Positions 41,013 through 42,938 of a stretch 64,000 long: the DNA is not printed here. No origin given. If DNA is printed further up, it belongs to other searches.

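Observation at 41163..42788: PyrE-like phosphoribosyltransferase fused to an 8-blade PQQ/BamB-type beta-propeller, translationally coupled to YcaO-SagB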

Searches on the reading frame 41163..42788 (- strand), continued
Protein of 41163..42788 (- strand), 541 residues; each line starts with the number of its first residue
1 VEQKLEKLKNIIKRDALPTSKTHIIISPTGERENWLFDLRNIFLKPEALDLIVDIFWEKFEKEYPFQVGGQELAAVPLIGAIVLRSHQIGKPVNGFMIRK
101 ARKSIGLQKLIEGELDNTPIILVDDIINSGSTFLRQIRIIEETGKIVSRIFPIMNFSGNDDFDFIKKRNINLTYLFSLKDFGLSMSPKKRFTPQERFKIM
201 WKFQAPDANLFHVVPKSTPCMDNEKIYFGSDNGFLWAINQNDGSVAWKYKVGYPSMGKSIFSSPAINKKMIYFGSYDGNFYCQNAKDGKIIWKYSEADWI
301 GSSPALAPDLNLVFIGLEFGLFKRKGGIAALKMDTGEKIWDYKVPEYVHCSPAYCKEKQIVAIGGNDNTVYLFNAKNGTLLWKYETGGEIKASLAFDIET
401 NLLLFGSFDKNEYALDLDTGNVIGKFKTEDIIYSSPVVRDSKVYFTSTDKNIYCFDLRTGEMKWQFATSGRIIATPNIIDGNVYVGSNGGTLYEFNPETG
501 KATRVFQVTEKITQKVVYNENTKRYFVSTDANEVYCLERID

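Call 10: find_related_loci(query=A1, collection=genome_contigs, flank=10000)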
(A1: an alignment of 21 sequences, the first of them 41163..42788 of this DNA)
Query A1 (541 aa) in genome_contigs; peptide patterns used: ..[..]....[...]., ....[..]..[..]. (x = any residue, [..] = any of these).
398 stretches matched a pattern; 389 encode a relative of the query (tblastn E <= 1e-3); the best 80 are kept; 79 distinct loci.
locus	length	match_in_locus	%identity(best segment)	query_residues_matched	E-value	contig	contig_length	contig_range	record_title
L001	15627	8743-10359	55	2-539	0e+0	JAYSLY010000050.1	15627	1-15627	MAG: bacterium isolate GFS_10512 GFS_10512_49, whole genome shotgun sequence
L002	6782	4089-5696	55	6-540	0e+0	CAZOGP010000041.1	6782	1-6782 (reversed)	MAG TPA_asm: uncultured Candidatus Saccharibacteria bacterium isolate binchicken_co387_482 genome assembly, contig: NODE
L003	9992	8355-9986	57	1-539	0e+0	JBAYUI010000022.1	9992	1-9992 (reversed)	MAG: Parcubacteria group bacterium isolate SO_2016_LW3_31 scaffold10018_LW162_2016, whole genome shotgun sequence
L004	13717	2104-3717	57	2-538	0e+0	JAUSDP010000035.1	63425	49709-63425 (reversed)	MAG: bacterium isolate E14_maxbin.078_sub E14_k141_1433419, whole genome shotgun sequence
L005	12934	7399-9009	54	1-539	0e+0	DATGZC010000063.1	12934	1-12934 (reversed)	MAG TPA_asm: Candidatus Bathyarchaeia archaeon isolate SMAG_U10653 k141_27284, whole genome shotgun sequence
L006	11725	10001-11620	54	2-539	0e+0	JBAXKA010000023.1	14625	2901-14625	MAG: Candidatus Moraniibacteriota bacterium isolate ELA389 MAG389_23, whole genome shotgun sequence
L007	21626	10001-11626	53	1-539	0e+0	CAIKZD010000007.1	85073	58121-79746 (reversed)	uncultured bacterium isolate AlinenLipids_bin-5474 genome assembly, contig: bin-5474:07/22, whole genome shotgun sequenc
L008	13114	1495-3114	54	1-539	0e+0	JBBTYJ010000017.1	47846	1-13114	MAG: Patescibacteria group bacterium isolate H43-bin017_1 H43_bin017_1_000000000017, whole genome shotgun sequence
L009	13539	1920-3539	52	1-539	0e+0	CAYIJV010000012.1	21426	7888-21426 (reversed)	MAG TPA_asm: uncultured Candidatus Saccharibacteria bacterium isolate ERP119705_co23_584 genome assembly, contig: NODE_2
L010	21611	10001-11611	52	6-540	0e+0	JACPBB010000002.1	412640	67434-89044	MAG: Parcubacteria group bacterium isolate NC_groundwater_246_Ag_S-0.2um_42_13 S5_GD2017_2_S2_scaffold_16, whole genome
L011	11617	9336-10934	52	5-538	0e+0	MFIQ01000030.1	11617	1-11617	MAG: Candidatus Giovannonibacteria bacterium RIFCSPLOWO2_12_FULL_44_15 rifcsplowo2_12_scaffold_8086, whole genome shotgu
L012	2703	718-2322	52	6-539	0e+0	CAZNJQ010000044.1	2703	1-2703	MAG TPA_asm: uncultured Candidatus Saccharibacteria bacterium isolate ERP119705_co17_656 genome assembly, contig: NODE_8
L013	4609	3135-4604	56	2-490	0e+0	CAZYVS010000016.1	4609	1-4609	MAG TPA_asm: uncultured Candidatus Saccharibacteria bacterium isolate binchicken_co134_142 genome assembly, contig: NODE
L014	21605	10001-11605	51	7-539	0e+0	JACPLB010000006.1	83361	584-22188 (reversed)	MAG: Candidatus Kaiserbacteria bacterium isolate NC_groundwater_510_Ag_S-0.1um_48_15 S35_SO-1_scaffold_352606, whole gen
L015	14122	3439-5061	50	1-539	0e+0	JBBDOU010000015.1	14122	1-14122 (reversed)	MAG: Candidatus Paceibacterota bacterium isolate LejiaB_42_15 Lejia_B_5436_length_14122_cov_9, whole genome shotgun sequ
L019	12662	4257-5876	49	5-540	1e-173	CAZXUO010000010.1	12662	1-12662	MAG TPA_asm: uncultured Candidatus Saccharibacteria bacterium isolate SRP286056_co1_476 genome assembly, contig: NODE_62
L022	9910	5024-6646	47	1-539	8e-170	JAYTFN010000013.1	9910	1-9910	MAG: Candidatus Adlerbacteria bacterium isolate GFS_2183 GFS_2183_12, whole genome shotgun sequence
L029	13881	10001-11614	45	2-539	6e-159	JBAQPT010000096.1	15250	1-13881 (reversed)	MAG: Minisyncoccia bacterium isolate MFD03286_ilm_asm_bin13 k127_215391, whole genome shotgun sequence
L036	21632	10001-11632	44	5-539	4e-156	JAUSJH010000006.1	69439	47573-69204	MAG: bacterium isolate E14_metabat.bin.296 E14_k141_1450794, whole genome shotgun sequence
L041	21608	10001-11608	43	8-539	7e-154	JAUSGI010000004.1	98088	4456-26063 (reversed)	MAG: bacterium isolate E14_metabat.bin.111 E14_k141_1674902, whole genome shotgun sequence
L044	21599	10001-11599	43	2-539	7e-151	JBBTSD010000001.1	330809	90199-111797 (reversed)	MAG: Patescibacteria group bacterium isolate H51-bin007_1 H51_bin007_1_000000000001, whole genome shotgun sequence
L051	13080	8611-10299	42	2-541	5e-147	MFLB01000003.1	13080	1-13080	MAG: Candidatus Kaiserbacteria bacterium RIFCSPHIGHO2_01_FULL_58_22 rifcsphigho2_01_scaffold_11692, whole genome shotgun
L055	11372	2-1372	48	84-539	4e-146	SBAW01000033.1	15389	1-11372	MAG: bacterium isolate Bin_17_1 Hy_contig26824, whole genome shotgun sequence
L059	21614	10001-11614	40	6-539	1e-142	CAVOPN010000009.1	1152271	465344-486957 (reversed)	MAG: Bryobacterales bacterium isolate MFD10064.bin.1.78 genome assembly, contig: contig_239, whole genome shotgun sequen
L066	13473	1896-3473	39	12-539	2e-140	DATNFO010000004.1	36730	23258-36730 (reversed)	MAG TPA_asm: Candidatus Limnocylindrales bacterium isolate SMAG_U11297 k141_4035352, whole genome shotgun sequence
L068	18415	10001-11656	41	1-541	2e-139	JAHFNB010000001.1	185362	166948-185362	MAG: bacterium isolate nzgw470 NODE_51_length_185363_cov_28.619131, whole genome shotgun sequence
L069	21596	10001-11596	40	12-539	4e-139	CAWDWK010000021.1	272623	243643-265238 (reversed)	MAG: uncultured Solibacteraceae bacterium isolate MFD05521.bin.2.66 genome assembly, contig: contig_17134, whole genome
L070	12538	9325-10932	38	8-539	5e-138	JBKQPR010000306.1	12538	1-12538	MAG: Bryobacteraceae bacterium isolate MGr1A1B1C__bin_144 MGr1A1B1C_000000270236, whole genome shotgun sequence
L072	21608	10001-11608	38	8-539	3e-137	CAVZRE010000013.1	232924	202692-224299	MAG: Terriglobia bacterium isolate MFD09671.bin.3.64 genome assembly, contig: contig_15436, whole genome shotgun sequenc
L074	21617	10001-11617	38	6-539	3e-136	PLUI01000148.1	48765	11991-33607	MAG: Acidobacteriaceae bacterium isolate palsa_362 73.20120700_P3S.10_contig_3296, whole genome shotgun sequence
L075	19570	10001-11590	39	8-539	5e-139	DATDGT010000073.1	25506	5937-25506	MAG TPA_asm: Bryobacteraceae bacterium isolate SMAG_U259 k141_183999, whole genome shotgun sequence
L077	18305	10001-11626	47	1-537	1e-171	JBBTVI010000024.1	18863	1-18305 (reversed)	MAG: Patescibacteria group bacterium isolate H51-bin228_1 H51_bin228_1_000000000024, whole genome shotgun sequence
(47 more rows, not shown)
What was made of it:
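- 41163..42788 (-): FUS: 541-aa PRTase-propeller fusion protein (the finding). Found in 389 species genomes (call 10).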

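Call 17: search_protein_families(library=pfam, proteins=[L008:10527-11360:+, L009:548-1864:-, L075:13103-14227:+, L044:4911-5351:-, L002:98-1294:-, L070:11058-12299:+, L068:3427-4143:-, L044:18696-19934:-], max_evalue=0.001)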
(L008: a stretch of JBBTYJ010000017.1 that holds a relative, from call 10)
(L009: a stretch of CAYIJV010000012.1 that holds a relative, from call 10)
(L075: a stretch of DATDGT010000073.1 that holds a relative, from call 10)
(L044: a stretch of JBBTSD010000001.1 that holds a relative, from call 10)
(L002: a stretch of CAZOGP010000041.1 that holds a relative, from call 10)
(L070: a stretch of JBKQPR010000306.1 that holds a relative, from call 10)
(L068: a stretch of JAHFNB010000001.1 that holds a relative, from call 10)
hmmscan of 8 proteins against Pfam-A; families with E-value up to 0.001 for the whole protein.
L008:10527-11360:+ (277 aa): 12 families
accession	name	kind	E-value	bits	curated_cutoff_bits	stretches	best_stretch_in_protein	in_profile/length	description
PF13431.12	TPR_17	-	4.1e-14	52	24.4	0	87-118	2-33/34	Tetratricopeptide repeat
PF07719.23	TPR_2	-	1.1e-13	50.5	27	0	207-229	5-27/34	Tetratricopeptide repeat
PF00515.34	TPR_1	-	2.1e-11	43.6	27.8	0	205-228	3-26/34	Tetratricopeptide repeat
PF13181.12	TPR_8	-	1e-10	41.3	25.7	0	207-229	5-27/34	Tetratricopeptide repeat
PF13432.12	TPR_16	-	3.3e-10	40.7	32.7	1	102-157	1-56/65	Tetratricopeptide repeat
PF13371.12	TPR_9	-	3.8e-06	27.3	35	0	106-158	3-55/73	Tetratricopeptide repeat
PF13424.12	TPR_12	-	4e-06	27.4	30.1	1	169-227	6-69/77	Tetratricopeptide repeat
PF13374.12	TPR_10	-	3e-05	24.3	27.5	0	169-192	5-28/42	Tetratricopeptide repeat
PF13428.12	TPR_14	-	0.00032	21.5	23.5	0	102-136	5-39/44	Tetratricopeptide repeat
PF12895.13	ANAPC3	-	0.00058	20.5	27.2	0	102-144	27-68/82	Anaphase-promoting complex, cyclosome, subunit 3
PF24575.1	TPR_Slam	-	0.00061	20.6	35.2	0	79-117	62-100/104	Surface lipoprotein assembly modifier, N-terminal TPR repeats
PF14559.12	TPR_19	-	0.00087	20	25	0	79-130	6-57/68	Tetratricopeptide repeat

L009:548-1864:- (438 aa): 0 families

L075:13103-14227:+ (374 aa): 0 families

L044:4911-5351:- (146 aa): 1 family
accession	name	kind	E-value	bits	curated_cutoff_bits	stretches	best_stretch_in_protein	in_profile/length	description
PF00581.25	Rhodanese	-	7.5e-12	46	22.2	1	43-133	3-100/102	Rhodanese-like domain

L002:98-1294:- (398 aa): 7 families
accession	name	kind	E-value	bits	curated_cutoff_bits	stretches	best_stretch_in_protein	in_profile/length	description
PF00515.34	TPR_1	-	2.4e-13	49.7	27.8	1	358-385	6-33/34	Tetratricopeptide repeat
PF07719.23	TPR_2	-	1.3e-09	37.9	27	1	356-384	4-32/34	Tetratricopeptide repeat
PF13181.12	TPR_8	-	3.9e-08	33.3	25.7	1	359-384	7-32/34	Tetratricopeptide repeat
PF13414.12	TPR_11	-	5.3e-07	29.7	26.8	1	360-385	1-26/42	TPR repeat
PF13424.12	TPR_12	-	1.6e-06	28.6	30.1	1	355-383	47-75/77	Tetratricopeptide repeat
PF13176.12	TPR_7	-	0.00013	22.2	27.9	0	359-385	5-31/36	Tetratricopeptide repeat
PF13428.12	TPR_14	-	0.00059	20.7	23.5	0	356-383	4-31/44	Tetratricopeptide repeat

L070:11058-12299:+ (413 aa): 1 family
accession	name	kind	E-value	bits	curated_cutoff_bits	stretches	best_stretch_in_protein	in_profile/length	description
PF01833.30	TIG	-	3.1e-05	24.3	20.9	1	136-207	16-73/84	IPT/TIG domain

L068:3427-4143:- (238 aa): 1 family
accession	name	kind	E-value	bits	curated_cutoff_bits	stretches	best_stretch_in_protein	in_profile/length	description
PF13462.12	Thioredoxin_4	-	9.5e-11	42.6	23.2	1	51-205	4-146/165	Thioredoxin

L044:18696-19934:- (412 aa): 0 families

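Call 18: search_protein_families(library=pfam, proteins=[L066:5902-7044:-, L003:4618-5772:+, L036:16966-18165:-, L029:11640-12311:+, L029:12308-13408:+, L001:10436-11821:+, L011:10989-11615:-, L004:5864-7138:+, L004:8586-9533:-, L077:7192-8328:-], max_evalue=0.001)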
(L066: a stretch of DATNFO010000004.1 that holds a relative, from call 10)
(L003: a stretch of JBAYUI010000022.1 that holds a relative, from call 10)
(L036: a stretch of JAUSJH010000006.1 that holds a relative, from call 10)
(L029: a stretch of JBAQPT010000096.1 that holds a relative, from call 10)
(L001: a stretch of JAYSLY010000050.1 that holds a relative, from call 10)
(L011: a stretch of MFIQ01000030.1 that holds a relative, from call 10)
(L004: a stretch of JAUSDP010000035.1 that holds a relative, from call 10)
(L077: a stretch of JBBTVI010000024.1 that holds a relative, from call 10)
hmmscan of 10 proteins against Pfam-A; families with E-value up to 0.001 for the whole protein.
L066:5902-7044:- (380 aa): 0 families

L003:4618-5772:+ (384 aa): 2 families
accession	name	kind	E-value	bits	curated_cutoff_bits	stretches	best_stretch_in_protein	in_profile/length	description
PF04055.27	Radical_SAM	-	2.5e-18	67.3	29.5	1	62-213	3-165/166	Radical SAM superfamily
PF13186.11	SPASM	-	2.6e-05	24.9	21.5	1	293-351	6-67/67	Iron-sulfur cluster-binding domain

L036:16966-18165:- (399 aa): 4 families
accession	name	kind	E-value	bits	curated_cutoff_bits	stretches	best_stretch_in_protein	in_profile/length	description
PF00009.33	GTP_EFTU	-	1.9e-64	217.2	26.5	1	9-207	1-188/188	Elongation factor Tu GTP binding domain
PF03143.23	GTP_EFTU_D3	-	1.8e-38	131.5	27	1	303-397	1-105/106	Elongation factor Tu C-terminal domain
PF03144.31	GTP_EFTU_D2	-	1.5e-21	77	30.3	1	230-299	1-73/73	Elongation factor Tu domain 2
PF01926.29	MMR_HSR1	-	0.00097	19.7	21.9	0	14-139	2-113/113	50S ribosome-binding GTPase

L029:11640-12311:+ (223 aa): 0 families

L029:12308-13408:+ (366 aa): 0 families

L001:10436-11821:+ (461 aa): 1 family
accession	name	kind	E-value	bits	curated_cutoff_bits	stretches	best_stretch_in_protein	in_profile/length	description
PF04055.27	Radical_SAM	-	1.3e-19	71.5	29.5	1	216-383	3-166/166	Radical SAM superfamily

L011:10989-11615:- (208 aa): 1 family
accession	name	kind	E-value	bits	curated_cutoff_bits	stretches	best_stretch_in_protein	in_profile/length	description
PF08843.17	AbiEii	-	1.6e-10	41.8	22.5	1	22-77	10-69/238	Nucleotidyl transferase AbiEii toxin, Type IV TA system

L004:5864-7138:+ (424 aa): 6 families
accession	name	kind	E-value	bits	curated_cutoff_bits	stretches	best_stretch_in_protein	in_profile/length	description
PF01071.24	GARS_A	-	3.6e-70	236.2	27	1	100-291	2-194/194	Phosphoribosylglycinamide synthetase, ATP-grasp (A) domain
PF02844.21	GARS_N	-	3.8e-27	95.4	29.5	1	1-98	1-100/100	Phosphoribosylglycinamide synthetase, N domain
PF02843.22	GARS_C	-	2e-25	89.4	34.8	1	326-417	1-91/92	Phosphoribosylglycinamide synthetase, C domain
PF02786.22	CPSase_L_D2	-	1.1e-05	25.4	19.8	1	101-244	2-142/211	Carbamoyl-phosphate synthase L chain, ATP binding domain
PF02222.28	ATP-grasp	-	0.00062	19.9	27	1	107-192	2-83/179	ATP-grasp domain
PF08443.16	RimK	-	0.00092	19.3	21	0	110-170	13-74/188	RimK-like ATP-grasp domain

L004:8586-9533:- (315 aa): 2 families
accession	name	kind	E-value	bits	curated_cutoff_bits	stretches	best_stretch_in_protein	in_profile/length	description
PF13649.12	Methyltransf_25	-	8.8e-06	26.8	27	1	85-177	10-97/97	Methyltransferase domain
PF08241.18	Methyltransf_11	-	1.3e-05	26.2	21.2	1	89-180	12-94/95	Methyltransferase domain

L077:7192-8328:- (378 aa): 0 families
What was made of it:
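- PurD in L004, L008 and L011 (call 18).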

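Call 23: search_protein_families(library=ncbifam, proteins=[L009:548-1864:-, L075:13103-14227:+, L066:5902-7044:-, L044:18696-19934:-, L077:7192-8328:-, L029:11640-12311:+, L029:12308-13408:+, L070:11058-12299:+, L003:4618-5772:+, L001:10436-11821:+], max_evalue=0.01)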
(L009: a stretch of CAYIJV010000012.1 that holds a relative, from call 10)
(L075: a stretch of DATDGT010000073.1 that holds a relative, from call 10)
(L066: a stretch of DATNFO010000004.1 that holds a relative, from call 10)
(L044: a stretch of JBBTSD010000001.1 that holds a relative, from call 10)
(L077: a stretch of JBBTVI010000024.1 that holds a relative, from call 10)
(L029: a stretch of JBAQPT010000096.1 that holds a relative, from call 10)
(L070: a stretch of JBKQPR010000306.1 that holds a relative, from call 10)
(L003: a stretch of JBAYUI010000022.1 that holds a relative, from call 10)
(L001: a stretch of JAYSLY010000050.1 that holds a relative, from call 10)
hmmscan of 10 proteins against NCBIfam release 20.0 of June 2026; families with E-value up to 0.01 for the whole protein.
L009:548-1864:- (438 aa): 0 families

L075:13103-14227:+ (374 aa): 0 families

L066:5902-7044:- (380 aa): 0 families

L044:18696-19934:- (412 aa): 0 families

L077:7192-8328:- (378 aa): 1 family
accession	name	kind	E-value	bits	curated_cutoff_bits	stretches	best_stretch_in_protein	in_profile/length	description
TIGR02795.1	tol_pal_ybgF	equivalog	0.0082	16.7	90.1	0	49-121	38-108/119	tol-pal system protein YbgF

L029:11640-12311:+ (223 aa): 0 families

L029:12308-13408:+ (366 aa): 0 families

L070:11058-12299:+ (413 aa): 2 families
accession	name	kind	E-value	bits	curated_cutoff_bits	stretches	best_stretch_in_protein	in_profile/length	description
TIGR03437.1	Soli_cterm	paralog_domain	9.2e-45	153.1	29.05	1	130-352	10-222/225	Solibacter uncharacterized C-terminal domain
NF058597.1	CoaZ_rpt_PGGG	domain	0.00044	20.3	30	1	163-210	32-83/88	choice-of-anchor Z repeating domain-containing protein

L003:4618-5772:+ (384 aa): 72 families (the best 25 are shown)
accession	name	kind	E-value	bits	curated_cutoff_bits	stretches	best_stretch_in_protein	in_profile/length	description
TIGR03962.1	mycofact_rSAM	equivalog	2.8e-34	118.8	265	1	55-352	11-305/339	mycofactocin radical SAM maturase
TIGR04545.1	rSAM_ahbD_hemeb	equivalog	1.1e-28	100.7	500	2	61-240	5-188/339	heme b synthase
TIGR04053.2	TIGR04053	equivalog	3.1e-27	95.8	395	2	54-235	6-194/366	TIGR04053 family radical SAM/SPASM domain-containing protein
NF045574.1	sacti_mat_StsB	exception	2.8e-25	89.1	625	1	59-342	99-373/466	StsB family radical SAM/SPASM domain sactipeptide maturase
TIGR02109.1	PQQ_syn_pqqE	equivalog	7e-25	87.7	381.35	1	51-225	2-180/358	pyrroloquinoline quinone biosynthesis protein PqqE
TIGR04055.1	rSAM_NirJ2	equivalog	1.1e-24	87.6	500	1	60-352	4-296/326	putative heme d1 biosynthesis radical SAM protein NirJ2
NF050035.1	rSAM_WgK_link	exception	1.2e-24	87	650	2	51-236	4-193/367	radical SAM/SPASM peptide maturase WgkB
TIGR04347.1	pseudo_SAM_Halo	equivalog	2.9e-22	79.5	525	1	58-227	40-212/390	TIGR04347 family pseudo-SAM/SPASM protein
TIGR02668.1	moaA_archaeal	equivalog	4.6e-22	78.4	325.25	1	57-247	11-205/303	GTP 3',8-cyclase MoaA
TIGR04303.1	GeoRSP_rSAM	equivalog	6.2e-22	78.6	400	1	54-355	3-303/325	GeoRSP system radical SAM/SPASM protein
TIGR04250.1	SCM_rSAM_ScmE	equivalog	1.7e-21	76.5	400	2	55-213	2-164/358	SynChlorMet cassette radical SAM/SPASM protein ScmE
TIGR04317.1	W_rSAM_matur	equivalog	5.7e-21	75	380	1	57-232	5-189/349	tungsten cofactor oxidoreductase radical SAM maturase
TIGR04403.1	rSAM_skfB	equivalog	1.7e-20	73.2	300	1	54-341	102-379/402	sporulation killing factor system radical SAM maturase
NF001199.0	PRK00164.2-1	equivalog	2.2e-20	73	231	1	58-246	14-207/308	GTP 3',8-cyclase MoaA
TIGR04051.1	rSAM_NirJ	equivalog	2.6e-20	72.7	515.45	1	63-235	9-184/354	heme d1 biosynthesis radical SAM protein NirJ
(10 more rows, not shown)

L001:10436-11821:+ (461 aa): 34 families (the best 25 are shown)
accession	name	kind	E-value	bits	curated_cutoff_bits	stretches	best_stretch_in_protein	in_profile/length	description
TIGR03471.1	HpnJ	equivalog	6.9e-23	81.3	577.6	1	77-410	72-389/472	hopanoid biosynthesis associated radical SAM protein HpnJ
NF033712.0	B12_rSAM_KedN5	subfamily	4.2e-19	68.2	700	1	78-422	65-405/624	KedN5 family methylcobalamin-dependent radical SAM C-methyltransferase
TIGR04479.1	bcpD_PhpK_rSAM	subfamily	3.8e-18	65.2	600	1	213-414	243-437/504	PhpK family radical SAM P-methyltransferase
NF050148.1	rSAM_ApyD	equivalog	1.4e-13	50.2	750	1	50-408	57-393/645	RiPP biosynthesis radical SAM protein ApyD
TIGR04013.1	B12_SAM_MJ_1487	hypoth_equivalog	2.4e-13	49.7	251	1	209-407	149-356/382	TIGR04013 family B12-binding domain/radical SAM domain-containing protein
TIGR03975.1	rSAM_ocin_1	subfamily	5.3e-11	41.7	281.85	1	121-382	177-426/606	RiPP maturation radical SAM C-methyltransferase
NF038361.1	rSAM_Sden_1168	equivalog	8.4e-11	41.1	575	1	106-409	177-474/560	Sden_1168 family B12-binding radical SAM P-methyltransferase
NF033070.1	rSAM_AprD4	equivalog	4.4e-10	39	500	1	213-400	198-380/456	AprD4 family radical SAM diol-dehydratase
TIGR00089.1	TIGR00089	subfamily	4.6e-10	38.9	251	1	166-394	101-326/429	MiaB/RimO family radical SAM methylthiotransferase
NF006064.0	PRK08207.2-2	equivalog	1.3e-09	37.6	504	1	291-438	234-380/465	coproporphyrinogen III oxidase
TIGR04072.2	rSAM_ladder_B12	equivalog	2.8e-09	36.1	360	1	214-410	183-374/443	lipid biosynthesis B12-binding/radical SAM protein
NF045585.1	rSAM_slr0320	equivalog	5.2e-09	35.1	775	1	208-337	232-358/511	photosystem II high light acclimation radical SAM protein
TIGR01212.1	TIGR01212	equivalog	1.2e-08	34.5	180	1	223-407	39-226/302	tRNA modification radical SAM protein MnmL/YtqA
TIGR03994.1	rSAM_HemZ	equivalog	7.4e-08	31.9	321.4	1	291-421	171-301/401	coproporphyrinogen dehydrogenase HemZ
TIGR02026.1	BchE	equivalog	1.5e-07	30.7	481.35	1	62-422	58-401/497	magnesium-protoporphyrin IX monomethyl ester anaerobic oxidative cyclase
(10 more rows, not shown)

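Call 29: predict_structure(alignment_id=A1)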
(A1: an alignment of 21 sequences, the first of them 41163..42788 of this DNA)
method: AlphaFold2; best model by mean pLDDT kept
length: 541 residues; sequences in the alignment: 21
mean_pLDDT: 88.0   pTM: 0.69
mean pLDDT of the five models: 88.0, 87.6, 86.0, 85.3, 85.2
residues with pLDDT >= 90: 330; 70-90: 164; 50-70: 32; < 50: 15
segments of 3 or more residues with pLDDT < 50: 102-108, 187-191, 320-322
pLDDT, mean of each block of 10 residues (from residue 1): 95 87 68 80 88 96 94 83 95 88 48 90 88 85 90 79 81 91 63 75 86 77 93 94 96 78 94 92 97 83 94 85 72 96 88 97 95 98 97 92 97 97 93 92 93 91 85 91 91 92 87 92 93 92 76
secondary structure, 60 per line:
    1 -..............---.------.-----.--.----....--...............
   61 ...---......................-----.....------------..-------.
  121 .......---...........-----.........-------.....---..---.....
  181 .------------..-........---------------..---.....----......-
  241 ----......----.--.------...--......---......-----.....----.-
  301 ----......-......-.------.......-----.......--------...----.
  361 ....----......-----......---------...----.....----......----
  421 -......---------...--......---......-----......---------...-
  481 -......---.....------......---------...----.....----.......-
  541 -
elements in order: H2-15 H40-43 H46-63 E67-71 H72-88 E94-98 E120-127 H131-141 E147-155 H163-167 H178-181 E197-204 E225-229 E234-239 E245-250 E265-267 E270-275 E279-284 E290-294 E305-307 E312-317 E326-332 E338-344 E353-355 E360-364 E369-374 E380-385 E395-397 E402-406 E411-416 E422-427 E437-439 E442-447 E451-456 E462-467 E477-479 E482-487 E491-495 E502-507 E517-519 E524-528 E533-539
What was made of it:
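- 41163..42788 (-): AF2 pLDDT 88 (call 29).
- The loop is disordered in AF2, as in OPRT (call 29).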
